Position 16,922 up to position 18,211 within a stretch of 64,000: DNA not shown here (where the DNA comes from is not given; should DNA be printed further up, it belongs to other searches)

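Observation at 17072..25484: Murein recycling and UDP-MurNAc synthesis in one operon, head-to-head with a GHMP sugar-1-kinase-like gene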

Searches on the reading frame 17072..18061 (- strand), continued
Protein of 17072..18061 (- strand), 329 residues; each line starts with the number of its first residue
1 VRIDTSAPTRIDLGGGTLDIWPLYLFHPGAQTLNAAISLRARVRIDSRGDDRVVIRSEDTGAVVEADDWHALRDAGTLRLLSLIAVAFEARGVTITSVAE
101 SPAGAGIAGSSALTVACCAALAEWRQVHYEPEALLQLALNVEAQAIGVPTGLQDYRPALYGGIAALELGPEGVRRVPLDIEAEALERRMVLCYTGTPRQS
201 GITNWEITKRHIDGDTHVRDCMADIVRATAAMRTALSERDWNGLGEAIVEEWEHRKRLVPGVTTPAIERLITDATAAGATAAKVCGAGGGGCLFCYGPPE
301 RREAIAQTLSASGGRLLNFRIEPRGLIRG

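Call 23: find_related_loci(query=A1, collection=genome_contigs, flank=10000)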
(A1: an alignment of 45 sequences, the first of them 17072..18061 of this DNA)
Query A1 (329 aa) in genome_contigs; peptide patterns used: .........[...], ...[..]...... (x = any residue, [..] = any of these).
600 stretches matched a pattern (row limit reached: there are more); 566 encode a relative of the query (tblastn E <= 1e-3); the best 80 are kept; 80 distinct loci.
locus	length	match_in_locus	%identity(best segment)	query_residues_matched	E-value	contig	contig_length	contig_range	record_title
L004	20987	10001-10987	71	1-329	6e-150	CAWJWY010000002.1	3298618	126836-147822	MAG: uncultured Acidobacteriota bacterium isolate MFD01275.bin.2.31 genome assembly, contig: contig_13757, whole genome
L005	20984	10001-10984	70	1-328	1e-145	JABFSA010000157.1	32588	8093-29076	MAG: Acidobacteria bacterium isolate S-RSF-IL-07 seq_248, whole genome shotgun sequence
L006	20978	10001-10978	70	1-326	9e-144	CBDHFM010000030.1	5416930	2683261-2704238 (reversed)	MAG: Vicinamibacterales bacterium isolate 1df3f988-940b-40e8-83c1-45d71c881355 genome assembly, contig: chromosome_14, w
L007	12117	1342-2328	67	1-329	5e-141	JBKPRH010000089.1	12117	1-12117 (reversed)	MAG: Acidobacteriota bacterium isolate GS_EKS_MAG_00054 GS_EKS_000000286651, whole genome shotgun sequence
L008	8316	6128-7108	69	3-329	2e-138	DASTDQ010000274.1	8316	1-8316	MAG TPA_asm: Vicinamibacterales bacterium isolate SMAG_U825 k141_1086311, whole genome shotgun sequence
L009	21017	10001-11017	67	1-329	9e-132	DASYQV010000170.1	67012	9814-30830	MAG TPA_asm: Vicinamibacterales bacterium isolate SMAG_U4494 k141_2318582, whole genome shotgun sequence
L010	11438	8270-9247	67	1-326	1e-131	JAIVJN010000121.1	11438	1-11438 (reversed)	MAG: Acidobacteria bacterium isolate MAG53 MTG53_10461, whole genome shotgun sequence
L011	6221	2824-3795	61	3-326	6e-125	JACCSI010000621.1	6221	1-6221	MAG: Acidobacteria bacterium isolate MGR_bin44 SD2897-2912_k127_844853, whole genome shotgun sequence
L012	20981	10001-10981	64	1-328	2e-123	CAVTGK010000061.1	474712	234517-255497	MAG: uncultured Acidobacteriota bacterium isolate MFD09267.bin.2.138 genome assembly, contig: contig_8170, whole genome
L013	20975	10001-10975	64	1-326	2e-123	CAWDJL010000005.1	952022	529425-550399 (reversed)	MAG: uncultured Acidobacteriota bacterium isolate MFD00962.bin.1.9 genome assembly, contig: contig_28284, whole genome s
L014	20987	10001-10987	64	1-329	2e-121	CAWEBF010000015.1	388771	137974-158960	MAG: uncultured Acidobacteriota bacterium isolate MFD05567.bin.2.14 genome assembly, contig: contig_22476, whole genome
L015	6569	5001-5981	61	3-329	3e-120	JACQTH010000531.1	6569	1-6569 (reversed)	MAG: Acidobacteria bacterium isolate NC_groundwater_1406_Ag_S-0.65um_65_44 S_p65_S5_coassembly_k141_3956651, whole genom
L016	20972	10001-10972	62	3-326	6e-120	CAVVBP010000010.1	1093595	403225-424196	MAG: Vicinamibacterales bacterium isolate MFD02809.bin.1.263 genome assembly, contig: contig_33207, whole genome shotgun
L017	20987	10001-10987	60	1-329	8e-120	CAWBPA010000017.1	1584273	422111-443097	MAG: Vicinamibacterales bacterium isolate MFD00962.bin.2.188 genome assembly, contig: contig_41347, whole genome shotgun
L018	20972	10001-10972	61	3-326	6e-119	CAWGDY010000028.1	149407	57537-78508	MAG: Vicinamibacterales bacterium isolate MFD02242.bin.1.84 genome assembly, contig: contig_38047, whole genome shotgun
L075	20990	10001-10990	45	1-326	3e-84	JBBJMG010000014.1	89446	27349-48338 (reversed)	MAG: Pyrinomonadaceae bacterium isolate RUP_SRG_38 NODE_202_length_89446_cov_11.490217, whole genome shotgun sequence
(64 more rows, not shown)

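Call 29: find_homologous_proteins(query=A1, max_evalue=1e-20)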
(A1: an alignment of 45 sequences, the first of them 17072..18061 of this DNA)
Query A1 (45 sequences) (329 aa, profile of the alignment): 7997 proteins with E <= 1e-20 among 8000 candidates; the best 120 are listed.
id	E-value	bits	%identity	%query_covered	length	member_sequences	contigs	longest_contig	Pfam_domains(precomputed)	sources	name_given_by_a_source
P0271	2.3e-138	479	70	100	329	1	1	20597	PF00288.33,PF08544.19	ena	-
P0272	2.7e-138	479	-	-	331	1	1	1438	PF00288.33,PF08544.19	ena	-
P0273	4.7e-138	478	-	-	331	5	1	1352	PF00288.33,PF08544.19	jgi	jgi:D-glycero-alpha-D-manno-heptose-7-phosphate kinase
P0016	5.5e-138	478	72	100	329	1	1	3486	PF00288.33,PF08544.19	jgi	jgi:D-glycero-alpha-D-manno-heptose-7-phosphate kinase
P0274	6.5e-138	477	67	100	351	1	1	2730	PF00288.33,PF08544.19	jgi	jgi:D-glycero-alpha-D-manno-heptose-7-phosphate kinase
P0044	7.4e-138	477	72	100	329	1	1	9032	PF00288.33,PF08544.19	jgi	jgi:D-glycero-alpha-D-manno-heptose-7-phosphate kinase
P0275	7.6e-138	477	-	-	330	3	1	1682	PF00288.33,PF08544.19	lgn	-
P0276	1.2e-137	477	69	100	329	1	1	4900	PF00288.33,PF08544.19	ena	-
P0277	1.2e-137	477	-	-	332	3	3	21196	PF00288.33,PF08544.19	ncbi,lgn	-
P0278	2.6e-137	475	-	-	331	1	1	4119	PF00288.33,PF08544.19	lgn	-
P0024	3.2e-137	475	72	100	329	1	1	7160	PF00288.33,PF08544.19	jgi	jgi:D-glycero-alpha-D-manno-heptose-7-phosphate kinase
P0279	3.2e-137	475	70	100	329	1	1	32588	PF00288.33,PF08544.19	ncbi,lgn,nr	ncbi:MAG: GHMP kinase [Acidobacteria bacterium]|nr:GHMP kinase [Acidobacteriota bacterium]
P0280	3.3e-137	475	70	100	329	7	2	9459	PF00288.33,PF08544.19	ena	-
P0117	3.6e-137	475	70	100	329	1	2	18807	PF00288.33,PF08544.19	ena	-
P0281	7.5e-137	474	-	-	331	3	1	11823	PF00288.33,PF08544.19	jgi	jgi:D-glycero-alpha-D-manno-heptose-7-phosphate kinase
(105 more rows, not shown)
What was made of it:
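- Tried and rejected: Profile search of the big protein collection with a diverse alignment (call 29).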

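Call 31: list_cluster_members(proteins=[P0121, P0122, P0125, P0136, P0140, P0146, P0179, P0196, P0242, P0246])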
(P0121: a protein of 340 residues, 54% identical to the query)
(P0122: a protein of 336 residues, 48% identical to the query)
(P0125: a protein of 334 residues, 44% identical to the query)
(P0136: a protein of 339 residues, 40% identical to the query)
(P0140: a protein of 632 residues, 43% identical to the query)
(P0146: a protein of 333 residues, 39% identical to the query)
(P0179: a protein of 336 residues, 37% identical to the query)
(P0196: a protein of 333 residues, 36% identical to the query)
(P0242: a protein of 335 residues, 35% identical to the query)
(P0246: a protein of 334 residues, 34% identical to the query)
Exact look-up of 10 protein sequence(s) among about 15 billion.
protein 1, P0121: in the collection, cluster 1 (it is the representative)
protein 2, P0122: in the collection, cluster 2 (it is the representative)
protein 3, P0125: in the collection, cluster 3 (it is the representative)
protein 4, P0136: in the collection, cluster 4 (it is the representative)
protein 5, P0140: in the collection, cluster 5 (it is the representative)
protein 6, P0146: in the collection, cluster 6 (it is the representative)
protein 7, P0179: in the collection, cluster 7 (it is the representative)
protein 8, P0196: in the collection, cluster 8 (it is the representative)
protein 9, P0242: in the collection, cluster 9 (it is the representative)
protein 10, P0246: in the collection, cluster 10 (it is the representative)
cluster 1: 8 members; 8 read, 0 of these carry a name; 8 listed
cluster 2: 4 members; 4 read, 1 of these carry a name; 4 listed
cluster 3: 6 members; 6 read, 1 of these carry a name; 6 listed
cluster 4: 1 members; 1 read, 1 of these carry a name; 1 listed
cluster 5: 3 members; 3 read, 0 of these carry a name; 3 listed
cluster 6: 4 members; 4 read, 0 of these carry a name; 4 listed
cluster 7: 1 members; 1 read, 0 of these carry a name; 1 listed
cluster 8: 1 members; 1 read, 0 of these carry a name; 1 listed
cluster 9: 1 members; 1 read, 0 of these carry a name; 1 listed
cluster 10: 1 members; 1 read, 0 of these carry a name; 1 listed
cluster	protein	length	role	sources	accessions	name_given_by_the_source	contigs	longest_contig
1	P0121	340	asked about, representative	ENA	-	-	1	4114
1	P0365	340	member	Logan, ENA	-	-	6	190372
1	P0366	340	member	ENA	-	-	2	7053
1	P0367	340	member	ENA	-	-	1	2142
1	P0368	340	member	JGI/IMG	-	-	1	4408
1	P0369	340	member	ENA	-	-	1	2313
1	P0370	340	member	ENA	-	-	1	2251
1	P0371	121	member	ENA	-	-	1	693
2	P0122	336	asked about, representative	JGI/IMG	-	D-glycero-alpha-D-manno-heptose-7-phosphate kinase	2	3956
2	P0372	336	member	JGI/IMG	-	-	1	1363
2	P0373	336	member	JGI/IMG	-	-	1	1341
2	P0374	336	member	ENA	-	-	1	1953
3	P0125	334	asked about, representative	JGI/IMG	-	D-glycero-alpha-D-manno-heptose-7-phosphate kinase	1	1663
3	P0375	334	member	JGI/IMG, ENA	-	-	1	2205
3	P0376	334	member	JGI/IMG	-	-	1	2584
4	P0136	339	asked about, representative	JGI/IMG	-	D-glycero-alpha-D-manno-heptose-7-phosphate kinase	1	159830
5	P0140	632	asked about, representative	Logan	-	-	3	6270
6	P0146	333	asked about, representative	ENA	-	-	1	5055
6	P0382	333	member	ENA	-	-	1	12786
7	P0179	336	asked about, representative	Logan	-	-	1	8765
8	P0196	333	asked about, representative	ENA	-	-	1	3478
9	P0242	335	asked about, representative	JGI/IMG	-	-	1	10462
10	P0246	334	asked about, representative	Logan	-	-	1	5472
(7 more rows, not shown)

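Call 32: find_encoding_contigs(protein=P0136, flank=8000, max_places=2)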
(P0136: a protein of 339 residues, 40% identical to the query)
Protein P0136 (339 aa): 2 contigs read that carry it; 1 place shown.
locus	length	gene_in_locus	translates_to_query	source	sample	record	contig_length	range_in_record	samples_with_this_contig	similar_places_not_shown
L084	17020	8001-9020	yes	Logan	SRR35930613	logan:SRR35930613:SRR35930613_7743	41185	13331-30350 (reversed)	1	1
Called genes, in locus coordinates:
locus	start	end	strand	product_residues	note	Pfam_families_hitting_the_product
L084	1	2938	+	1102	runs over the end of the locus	PF13620:CarboxypepD_reg, PF13715:CarbopepD_reg_2, PF25183:OMP_b-brl_4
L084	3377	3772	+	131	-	-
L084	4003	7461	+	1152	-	PF13620:CarboxypepD_reg, PF17210:SdrD_B (faint), PF25183:OMP_b-brl_4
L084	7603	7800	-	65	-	-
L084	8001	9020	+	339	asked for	PF00288:GHMP_kinases_N, PF08544:GHMP_kinases_C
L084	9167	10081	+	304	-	PF02517:Rce1-like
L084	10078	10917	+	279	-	-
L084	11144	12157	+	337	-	PF00044:Gp_dh_N, PF02800:Gp_dh_C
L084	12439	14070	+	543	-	PF18120:DUF5597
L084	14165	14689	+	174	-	PF04972:BON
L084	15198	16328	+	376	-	PF00657:Lipase_GDSL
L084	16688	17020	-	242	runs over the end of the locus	PF11750:DUF3307 (weak)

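Call 34: find_encoding_contigs(protein=P0365, flank=8000, max_places=2)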
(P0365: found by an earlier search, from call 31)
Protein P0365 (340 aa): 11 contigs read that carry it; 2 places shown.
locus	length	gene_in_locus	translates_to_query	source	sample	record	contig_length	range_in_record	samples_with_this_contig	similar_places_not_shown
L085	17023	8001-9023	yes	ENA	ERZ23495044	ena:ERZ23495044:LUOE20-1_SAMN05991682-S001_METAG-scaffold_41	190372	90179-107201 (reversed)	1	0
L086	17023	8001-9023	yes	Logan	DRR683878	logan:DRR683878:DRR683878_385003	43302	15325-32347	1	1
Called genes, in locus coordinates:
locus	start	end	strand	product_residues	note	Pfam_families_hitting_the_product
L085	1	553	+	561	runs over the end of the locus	PF00361:Proton_antipo_M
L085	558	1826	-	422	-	PF00275:EPSP_synthase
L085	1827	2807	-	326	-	PF01565:FAD_binding_4, PF02873:MurB_C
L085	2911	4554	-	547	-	PF02682:CT_C_D, PF02626:CT_A_B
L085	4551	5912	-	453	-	PF01225:Mur_ligase, PF08245:Mur_ligase_M, PF02875:Mur_ligase_C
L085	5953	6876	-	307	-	PF02016:Peptidase_S66, PF17676:Peptidase_S66C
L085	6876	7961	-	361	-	PF00933:Glyco_hydro_3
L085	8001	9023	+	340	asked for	PF00288:GHMP_kinases_N, PF08544:GHMP_kinases_C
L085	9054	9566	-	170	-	PF13560:HTH_31 (weak), PF01381:HTH_3 (weak), PF12844:HTH_19, PF13413:HTH_25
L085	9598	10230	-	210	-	PF02581:TMP-TENI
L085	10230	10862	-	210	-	PF01351:RNase_HII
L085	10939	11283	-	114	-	PF01245:Ribosomal_L19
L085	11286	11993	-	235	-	PF01746:tRNA_m1G_MT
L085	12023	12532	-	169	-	PF01782:RimM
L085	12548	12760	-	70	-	PF13083:KH_KhpA-B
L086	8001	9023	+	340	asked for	PF00288:GHMP_kinases_N, PF08544:GHMP_kinases_C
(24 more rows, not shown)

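Call 35: find_encoding_contigs(protein=P0242, flank=8000, max_places=2)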
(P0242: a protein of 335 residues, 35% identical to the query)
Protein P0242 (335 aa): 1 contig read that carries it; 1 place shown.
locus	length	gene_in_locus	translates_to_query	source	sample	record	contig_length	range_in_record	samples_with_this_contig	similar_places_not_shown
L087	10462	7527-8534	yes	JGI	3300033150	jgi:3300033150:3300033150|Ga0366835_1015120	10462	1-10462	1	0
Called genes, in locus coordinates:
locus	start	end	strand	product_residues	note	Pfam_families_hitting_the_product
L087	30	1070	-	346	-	PF01909:NTP_transf_2 (faint)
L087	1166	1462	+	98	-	-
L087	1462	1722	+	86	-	PF05016:ParE_toxin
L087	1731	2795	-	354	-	PF26356:Pelota_N, PF03464:eRF1_2 (weak), PF03465:eRF1_3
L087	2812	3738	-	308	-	PF05124:S_layer_C, PF01022:HTH_5 (weak), PF12840:HTH_20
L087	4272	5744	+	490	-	PF13522:GATase_6, PF13537:GATase_7, PF13580:SIS_2 (faint), PF01380:SIS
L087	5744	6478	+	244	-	PF00483:NTP_transferase, PF12804:NTP_transf_3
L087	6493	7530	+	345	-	-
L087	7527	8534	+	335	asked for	PF00288:GHMP_kinases_N, PF08544:GHMP_kinases_C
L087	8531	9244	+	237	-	PF00583:Acetyltransf_1, PF13508:Acetyltransf_7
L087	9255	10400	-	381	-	PF01490:Aa_trans, PF03222:Trp_Tyr_perm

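Call 36: find_encoding_contigs(protein=P0140, flank=8000, max_places=3)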
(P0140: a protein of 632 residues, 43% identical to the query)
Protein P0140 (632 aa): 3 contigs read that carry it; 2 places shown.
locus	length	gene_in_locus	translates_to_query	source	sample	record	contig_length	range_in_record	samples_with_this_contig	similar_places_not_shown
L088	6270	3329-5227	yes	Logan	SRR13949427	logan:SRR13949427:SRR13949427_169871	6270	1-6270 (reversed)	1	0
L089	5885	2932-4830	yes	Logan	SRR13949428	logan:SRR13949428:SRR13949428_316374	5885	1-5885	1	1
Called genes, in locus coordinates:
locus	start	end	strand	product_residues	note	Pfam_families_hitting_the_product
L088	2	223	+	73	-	?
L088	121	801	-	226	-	PF03548:LolA, PF17131:TP_0789-like (faint)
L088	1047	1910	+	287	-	PF14371:DUF4412 (faint)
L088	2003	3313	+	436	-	PF19425:Csd3_N2, PF01551:Peptidase_M23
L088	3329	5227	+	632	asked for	PF00288:GHMP_kinases_N, PF08544:GHMP_kinases_C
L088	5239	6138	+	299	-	PF01073:3Beta_HSD, PF01370:Epimerase, PF04321:RmlD_sub_bind, PF05368:NmrA, PF07993:NAD_binding_4 (faint), PF13460:NAD_binding_10, PF16363:GDP_Man_Dehyd (faint)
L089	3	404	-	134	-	?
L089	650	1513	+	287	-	PF14371:DUF4412 (faint)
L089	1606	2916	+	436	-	PF19425:Csd3_N2, PF01551:Peptidase_M23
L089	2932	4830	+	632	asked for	PF00288:GHMP_kinases_N, PF08544:GHMP_kinases_C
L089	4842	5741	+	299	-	PF01073:3Beta_HSD, PF01370:Epimerase, PF04321:RmlD_sub_bind, PF05368:NmrA, PF07993:NAD_binding_4 (faint), PF13460:NAD_binding_10, PF16363:GDP_Man_Dehyd (faint)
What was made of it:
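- An M23 peptidase directly upstream of kinase fusions (L088, L089; call 36).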

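Call 37: find_encoding_contigs(protein=P0382, flank=8000, max_places=2)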
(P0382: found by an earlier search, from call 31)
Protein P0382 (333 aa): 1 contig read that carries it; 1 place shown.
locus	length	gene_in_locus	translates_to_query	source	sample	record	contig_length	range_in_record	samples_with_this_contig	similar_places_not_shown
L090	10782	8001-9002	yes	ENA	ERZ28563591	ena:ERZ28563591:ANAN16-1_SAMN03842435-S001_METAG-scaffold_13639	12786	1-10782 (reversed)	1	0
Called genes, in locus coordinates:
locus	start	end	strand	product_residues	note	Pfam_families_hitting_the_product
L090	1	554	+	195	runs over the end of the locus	PF00226:DnaJ, PF12844:HTH_19 (weak), PF13413:HTH_25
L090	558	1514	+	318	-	PF01479:S4, PF00849:PseudoU_synth_2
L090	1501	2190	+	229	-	PF02578:Cu-oxidase_4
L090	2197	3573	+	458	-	-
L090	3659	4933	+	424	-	PF03631:Virul_fac_BrkB, PF02082:Rrf2 (weak)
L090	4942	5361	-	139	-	PF01850:PIN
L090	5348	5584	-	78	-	-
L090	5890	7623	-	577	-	PF02771:Acyl-CoA_dh_N, PF02770:Acyl-CoA_dh_M, PF00441:Acyl-CoA_dh_1, PF08028:Acyl-CoA_dh_2, PF21343:ACAD9-ACADV_C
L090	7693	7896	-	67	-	-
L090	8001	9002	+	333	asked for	PF00288:GHMP_kinases_N, PF08544:GHMP_kinases_C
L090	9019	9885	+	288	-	-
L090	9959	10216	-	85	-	PF12441:CopG_antitoxin (faint)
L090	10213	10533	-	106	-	-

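Call 38: find_encoding_contigs(protein=P0179, flank=8000, max_places=2)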
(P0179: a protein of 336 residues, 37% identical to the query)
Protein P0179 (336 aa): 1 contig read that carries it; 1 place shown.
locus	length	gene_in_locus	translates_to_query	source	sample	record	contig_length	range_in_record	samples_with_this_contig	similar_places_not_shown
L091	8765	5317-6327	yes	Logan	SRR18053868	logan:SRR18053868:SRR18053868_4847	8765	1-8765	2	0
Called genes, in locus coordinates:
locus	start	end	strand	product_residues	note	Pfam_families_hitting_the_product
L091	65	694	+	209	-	-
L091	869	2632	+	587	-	PF13230:GATase_4 (faint), PF13522:GATase_6, PF13537:GATase_7, PF01380:SIS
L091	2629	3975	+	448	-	PF02878:PGM_PMM_I, PF02879:PGM_PMM_II, PF02880:PGM_PMM_III, PF00408:PGM_PMM_IV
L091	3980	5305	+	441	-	PF00483:NTP_transferase, PF12804:NTP_transf_3, PF14602:Hexapep_2 (faint), PF25084:LbH_EIF2B, PF25087:GMPPB_C, PF00132:Hexapep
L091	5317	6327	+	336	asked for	PF00288:GHMP_kinases_N, PF08544:GHMP_kinases_C (faint)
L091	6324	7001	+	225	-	PF00483:NTP_transferase, PF12804:NTP_transf_3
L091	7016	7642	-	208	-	-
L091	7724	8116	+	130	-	PF18477:PIN_9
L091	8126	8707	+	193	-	PF03876:SHS2_Rpb7-N, PF00575:S1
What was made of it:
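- Archaeal glmS-glmM-glmU-kinase-NTP_transferase (L091, call 38).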
